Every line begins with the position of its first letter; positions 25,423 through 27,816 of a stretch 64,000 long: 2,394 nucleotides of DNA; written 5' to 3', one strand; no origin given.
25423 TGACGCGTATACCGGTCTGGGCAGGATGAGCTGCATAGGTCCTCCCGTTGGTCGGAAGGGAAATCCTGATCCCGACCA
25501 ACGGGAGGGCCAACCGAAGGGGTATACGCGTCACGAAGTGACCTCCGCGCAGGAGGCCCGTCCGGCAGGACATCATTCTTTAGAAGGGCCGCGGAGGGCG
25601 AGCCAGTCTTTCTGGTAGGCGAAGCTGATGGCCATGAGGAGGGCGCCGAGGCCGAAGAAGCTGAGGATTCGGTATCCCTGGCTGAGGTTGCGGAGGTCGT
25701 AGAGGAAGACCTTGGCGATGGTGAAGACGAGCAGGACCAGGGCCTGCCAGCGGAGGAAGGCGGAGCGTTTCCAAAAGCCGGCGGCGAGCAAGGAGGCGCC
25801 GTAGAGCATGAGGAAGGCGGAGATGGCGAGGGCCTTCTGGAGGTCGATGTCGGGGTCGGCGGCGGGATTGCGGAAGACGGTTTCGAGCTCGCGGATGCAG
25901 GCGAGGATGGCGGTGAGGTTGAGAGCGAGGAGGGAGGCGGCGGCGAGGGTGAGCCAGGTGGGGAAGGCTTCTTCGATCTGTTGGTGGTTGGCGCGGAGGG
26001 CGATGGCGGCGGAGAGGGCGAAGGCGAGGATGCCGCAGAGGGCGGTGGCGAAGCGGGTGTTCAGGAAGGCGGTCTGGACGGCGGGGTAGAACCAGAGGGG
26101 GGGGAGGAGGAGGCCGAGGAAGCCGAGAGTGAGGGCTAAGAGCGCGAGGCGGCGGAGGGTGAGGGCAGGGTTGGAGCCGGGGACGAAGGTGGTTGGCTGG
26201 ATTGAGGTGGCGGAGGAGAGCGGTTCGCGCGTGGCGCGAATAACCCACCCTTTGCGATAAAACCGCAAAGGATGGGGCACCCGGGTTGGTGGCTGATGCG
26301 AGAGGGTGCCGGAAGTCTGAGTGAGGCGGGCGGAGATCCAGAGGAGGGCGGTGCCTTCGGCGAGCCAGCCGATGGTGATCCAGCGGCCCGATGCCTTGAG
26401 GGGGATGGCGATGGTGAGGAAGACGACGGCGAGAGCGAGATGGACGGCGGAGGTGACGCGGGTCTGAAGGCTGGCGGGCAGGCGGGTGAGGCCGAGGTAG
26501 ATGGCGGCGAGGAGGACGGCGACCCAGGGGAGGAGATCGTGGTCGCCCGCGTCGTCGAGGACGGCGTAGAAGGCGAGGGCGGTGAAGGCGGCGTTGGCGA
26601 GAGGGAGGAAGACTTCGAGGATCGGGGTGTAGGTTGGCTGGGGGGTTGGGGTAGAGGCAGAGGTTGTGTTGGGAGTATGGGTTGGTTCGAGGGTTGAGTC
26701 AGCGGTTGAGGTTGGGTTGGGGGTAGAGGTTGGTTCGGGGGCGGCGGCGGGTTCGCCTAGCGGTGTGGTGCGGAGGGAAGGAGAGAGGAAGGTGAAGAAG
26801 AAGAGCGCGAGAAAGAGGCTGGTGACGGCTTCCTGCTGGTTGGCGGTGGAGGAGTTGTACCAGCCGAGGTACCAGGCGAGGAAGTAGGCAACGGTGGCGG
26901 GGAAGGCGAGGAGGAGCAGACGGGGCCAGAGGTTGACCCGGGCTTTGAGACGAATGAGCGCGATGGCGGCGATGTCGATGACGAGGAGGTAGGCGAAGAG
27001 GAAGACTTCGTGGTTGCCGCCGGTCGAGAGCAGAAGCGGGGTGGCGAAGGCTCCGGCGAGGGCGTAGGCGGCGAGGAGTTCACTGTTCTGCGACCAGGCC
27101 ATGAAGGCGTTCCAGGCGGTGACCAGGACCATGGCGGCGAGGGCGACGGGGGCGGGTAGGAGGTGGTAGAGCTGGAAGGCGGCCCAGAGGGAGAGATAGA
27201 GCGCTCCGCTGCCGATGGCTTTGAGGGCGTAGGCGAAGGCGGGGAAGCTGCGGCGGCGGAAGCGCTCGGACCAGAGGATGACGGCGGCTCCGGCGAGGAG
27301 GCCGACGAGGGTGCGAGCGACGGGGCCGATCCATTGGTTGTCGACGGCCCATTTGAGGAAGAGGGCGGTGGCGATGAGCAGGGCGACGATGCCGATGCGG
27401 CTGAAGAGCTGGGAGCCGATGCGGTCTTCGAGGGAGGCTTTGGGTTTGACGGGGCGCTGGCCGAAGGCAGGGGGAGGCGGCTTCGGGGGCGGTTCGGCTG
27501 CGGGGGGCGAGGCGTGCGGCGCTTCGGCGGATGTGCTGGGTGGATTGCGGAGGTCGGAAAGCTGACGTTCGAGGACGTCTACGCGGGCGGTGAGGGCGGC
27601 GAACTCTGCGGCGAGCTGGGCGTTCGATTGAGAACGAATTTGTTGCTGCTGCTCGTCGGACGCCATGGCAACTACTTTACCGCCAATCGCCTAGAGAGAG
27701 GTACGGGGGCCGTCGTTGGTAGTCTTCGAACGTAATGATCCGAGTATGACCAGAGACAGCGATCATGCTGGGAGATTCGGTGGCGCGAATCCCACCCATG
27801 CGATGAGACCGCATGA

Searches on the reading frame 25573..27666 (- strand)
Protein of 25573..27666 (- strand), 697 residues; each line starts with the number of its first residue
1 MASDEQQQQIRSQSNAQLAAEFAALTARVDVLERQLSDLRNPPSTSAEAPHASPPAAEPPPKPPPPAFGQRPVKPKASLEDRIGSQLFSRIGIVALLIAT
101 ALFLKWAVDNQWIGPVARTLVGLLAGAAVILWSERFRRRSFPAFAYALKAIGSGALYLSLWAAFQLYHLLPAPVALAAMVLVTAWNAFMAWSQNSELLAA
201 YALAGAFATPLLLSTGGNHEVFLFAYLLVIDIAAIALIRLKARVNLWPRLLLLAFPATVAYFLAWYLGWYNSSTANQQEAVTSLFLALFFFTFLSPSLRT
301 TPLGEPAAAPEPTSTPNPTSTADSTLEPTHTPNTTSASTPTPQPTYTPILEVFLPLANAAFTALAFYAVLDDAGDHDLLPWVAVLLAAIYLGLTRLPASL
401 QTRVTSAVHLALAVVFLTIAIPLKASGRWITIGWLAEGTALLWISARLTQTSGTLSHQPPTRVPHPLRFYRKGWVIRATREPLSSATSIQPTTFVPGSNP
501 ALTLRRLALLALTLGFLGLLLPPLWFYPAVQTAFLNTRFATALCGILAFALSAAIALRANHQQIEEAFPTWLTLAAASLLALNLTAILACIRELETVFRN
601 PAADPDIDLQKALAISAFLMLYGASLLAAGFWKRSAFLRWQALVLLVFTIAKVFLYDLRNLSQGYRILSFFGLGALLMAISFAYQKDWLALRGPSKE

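Call 11: search_protein_families(library=pfam, proteins=[window:25573-27666:-])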
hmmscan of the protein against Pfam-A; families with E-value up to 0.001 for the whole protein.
window:25573-27666:- (697 aa): 1 family
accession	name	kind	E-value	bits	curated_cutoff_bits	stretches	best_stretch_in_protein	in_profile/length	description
PF10101.14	DUF2339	-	1.1e-73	249.6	33.6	2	86-588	3-421/659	Predicted membrane protein (DUF2339)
